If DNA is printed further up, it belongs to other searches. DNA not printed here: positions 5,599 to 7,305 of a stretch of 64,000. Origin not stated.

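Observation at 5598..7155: c-di-GMP riboswitch controlling a transglutaminase-like surface protein, with an SD-sequestering hairpin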

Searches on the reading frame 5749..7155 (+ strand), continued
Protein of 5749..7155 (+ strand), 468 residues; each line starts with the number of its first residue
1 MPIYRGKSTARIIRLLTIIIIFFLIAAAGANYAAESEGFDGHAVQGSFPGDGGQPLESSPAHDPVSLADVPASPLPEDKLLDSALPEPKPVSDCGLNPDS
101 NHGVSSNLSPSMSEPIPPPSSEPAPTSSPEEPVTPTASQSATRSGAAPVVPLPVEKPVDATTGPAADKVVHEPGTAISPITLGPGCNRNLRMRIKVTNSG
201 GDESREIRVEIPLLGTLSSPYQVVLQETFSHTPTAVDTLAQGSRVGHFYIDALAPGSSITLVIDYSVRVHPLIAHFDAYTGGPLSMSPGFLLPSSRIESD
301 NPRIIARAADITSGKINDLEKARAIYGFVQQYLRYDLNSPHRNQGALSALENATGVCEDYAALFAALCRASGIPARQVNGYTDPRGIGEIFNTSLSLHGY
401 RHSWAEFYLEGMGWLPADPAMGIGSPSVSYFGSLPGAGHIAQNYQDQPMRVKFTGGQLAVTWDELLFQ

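Call 48: list_cluster_members(proteins=[P0001])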
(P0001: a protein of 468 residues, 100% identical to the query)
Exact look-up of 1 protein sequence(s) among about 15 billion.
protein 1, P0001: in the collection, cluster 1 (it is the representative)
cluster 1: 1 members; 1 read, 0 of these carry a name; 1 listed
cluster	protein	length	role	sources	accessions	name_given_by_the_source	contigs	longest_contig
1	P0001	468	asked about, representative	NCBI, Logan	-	-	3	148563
